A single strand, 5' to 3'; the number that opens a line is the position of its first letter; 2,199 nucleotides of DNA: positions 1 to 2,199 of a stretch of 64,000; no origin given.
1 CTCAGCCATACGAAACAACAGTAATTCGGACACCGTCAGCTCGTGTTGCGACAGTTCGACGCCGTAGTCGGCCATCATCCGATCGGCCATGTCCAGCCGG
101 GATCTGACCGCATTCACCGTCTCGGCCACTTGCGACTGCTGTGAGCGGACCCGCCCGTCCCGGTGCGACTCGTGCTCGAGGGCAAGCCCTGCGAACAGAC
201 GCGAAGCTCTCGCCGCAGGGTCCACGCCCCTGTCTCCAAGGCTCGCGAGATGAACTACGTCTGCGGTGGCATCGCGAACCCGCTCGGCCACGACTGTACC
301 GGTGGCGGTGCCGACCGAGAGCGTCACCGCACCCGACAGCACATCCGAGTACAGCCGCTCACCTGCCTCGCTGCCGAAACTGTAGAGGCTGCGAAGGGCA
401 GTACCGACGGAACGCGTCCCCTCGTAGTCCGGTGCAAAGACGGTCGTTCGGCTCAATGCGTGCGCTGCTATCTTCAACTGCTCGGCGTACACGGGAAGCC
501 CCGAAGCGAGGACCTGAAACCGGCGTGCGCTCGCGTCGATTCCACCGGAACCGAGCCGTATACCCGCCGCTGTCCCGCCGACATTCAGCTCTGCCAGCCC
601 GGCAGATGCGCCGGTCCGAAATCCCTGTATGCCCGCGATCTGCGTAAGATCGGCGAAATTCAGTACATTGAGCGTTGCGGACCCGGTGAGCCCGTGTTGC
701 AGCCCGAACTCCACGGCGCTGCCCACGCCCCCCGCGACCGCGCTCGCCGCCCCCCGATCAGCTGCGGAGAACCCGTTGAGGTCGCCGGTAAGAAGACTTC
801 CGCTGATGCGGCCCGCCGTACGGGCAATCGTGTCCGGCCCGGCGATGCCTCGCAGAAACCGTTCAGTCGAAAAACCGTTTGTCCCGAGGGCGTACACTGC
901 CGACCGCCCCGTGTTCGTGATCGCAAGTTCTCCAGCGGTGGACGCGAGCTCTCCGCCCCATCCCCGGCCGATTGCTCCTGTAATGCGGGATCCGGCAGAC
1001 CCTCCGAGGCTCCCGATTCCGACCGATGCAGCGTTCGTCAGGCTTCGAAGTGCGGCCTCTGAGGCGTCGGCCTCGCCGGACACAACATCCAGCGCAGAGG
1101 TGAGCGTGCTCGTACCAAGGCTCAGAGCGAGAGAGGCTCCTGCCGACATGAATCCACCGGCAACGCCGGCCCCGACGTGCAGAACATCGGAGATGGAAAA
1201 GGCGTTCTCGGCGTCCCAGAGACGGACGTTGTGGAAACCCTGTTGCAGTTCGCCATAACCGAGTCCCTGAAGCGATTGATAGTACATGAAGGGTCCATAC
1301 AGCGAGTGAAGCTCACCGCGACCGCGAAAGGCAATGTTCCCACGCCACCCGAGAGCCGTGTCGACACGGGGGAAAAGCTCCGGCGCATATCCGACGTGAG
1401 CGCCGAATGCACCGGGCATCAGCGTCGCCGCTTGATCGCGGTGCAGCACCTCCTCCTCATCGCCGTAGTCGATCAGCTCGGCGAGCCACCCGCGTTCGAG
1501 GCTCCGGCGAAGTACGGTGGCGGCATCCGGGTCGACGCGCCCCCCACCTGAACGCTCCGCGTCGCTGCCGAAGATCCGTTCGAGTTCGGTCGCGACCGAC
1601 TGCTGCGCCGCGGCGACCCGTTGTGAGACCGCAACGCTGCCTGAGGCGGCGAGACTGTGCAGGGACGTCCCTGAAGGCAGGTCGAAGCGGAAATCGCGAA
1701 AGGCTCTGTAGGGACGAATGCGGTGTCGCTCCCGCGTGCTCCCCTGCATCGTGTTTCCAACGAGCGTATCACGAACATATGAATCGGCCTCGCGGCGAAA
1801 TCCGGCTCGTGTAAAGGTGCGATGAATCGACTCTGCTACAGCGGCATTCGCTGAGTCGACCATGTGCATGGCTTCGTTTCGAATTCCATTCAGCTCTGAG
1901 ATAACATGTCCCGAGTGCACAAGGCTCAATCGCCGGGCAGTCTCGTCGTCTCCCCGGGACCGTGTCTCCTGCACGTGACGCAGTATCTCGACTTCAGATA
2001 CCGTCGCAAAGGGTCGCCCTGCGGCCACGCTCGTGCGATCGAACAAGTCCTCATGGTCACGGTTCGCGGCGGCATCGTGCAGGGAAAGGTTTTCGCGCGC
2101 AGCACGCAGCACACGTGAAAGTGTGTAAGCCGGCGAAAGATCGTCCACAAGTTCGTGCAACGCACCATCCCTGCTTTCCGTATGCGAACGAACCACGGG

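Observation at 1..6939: A giant ORF of at least 2,313 codons that the supplied ORF track does not show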

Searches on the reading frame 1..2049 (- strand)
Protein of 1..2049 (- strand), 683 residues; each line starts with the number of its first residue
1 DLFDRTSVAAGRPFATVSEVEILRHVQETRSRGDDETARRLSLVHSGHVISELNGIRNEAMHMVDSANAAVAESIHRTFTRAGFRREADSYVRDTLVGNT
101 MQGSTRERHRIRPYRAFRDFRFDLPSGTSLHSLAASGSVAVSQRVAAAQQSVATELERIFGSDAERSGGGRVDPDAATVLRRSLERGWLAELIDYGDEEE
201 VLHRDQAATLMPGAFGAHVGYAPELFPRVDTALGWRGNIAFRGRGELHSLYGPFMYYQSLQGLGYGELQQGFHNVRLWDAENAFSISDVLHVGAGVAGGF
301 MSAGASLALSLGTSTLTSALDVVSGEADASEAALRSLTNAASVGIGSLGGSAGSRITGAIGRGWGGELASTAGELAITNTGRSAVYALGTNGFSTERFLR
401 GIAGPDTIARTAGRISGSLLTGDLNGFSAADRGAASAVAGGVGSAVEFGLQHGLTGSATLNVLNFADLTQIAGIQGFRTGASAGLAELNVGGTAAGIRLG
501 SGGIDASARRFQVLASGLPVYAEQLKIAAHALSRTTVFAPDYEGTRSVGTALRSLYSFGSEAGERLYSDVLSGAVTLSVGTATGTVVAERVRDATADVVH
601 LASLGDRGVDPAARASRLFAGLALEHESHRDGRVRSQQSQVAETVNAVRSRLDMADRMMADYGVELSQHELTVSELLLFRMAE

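Call 108: search_dna_similar(query=window:1-2049:-, collection=phages, mode=protein, max_evalue=0.001, max_rows=10)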
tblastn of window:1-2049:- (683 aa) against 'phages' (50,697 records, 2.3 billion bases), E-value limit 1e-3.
No match.

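Call 109: search_dna_similar(query=window:1-2049:-, collection=plasmids, mode=protein, max_evalue=0.001, max_rows=10)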
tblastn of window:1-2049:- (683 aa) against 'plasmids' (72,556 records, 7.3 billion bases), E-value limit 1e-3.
No match.
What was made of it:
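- No tblastn match in 50,697 phage or 72,556 plasmid records (calls 108, 109).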
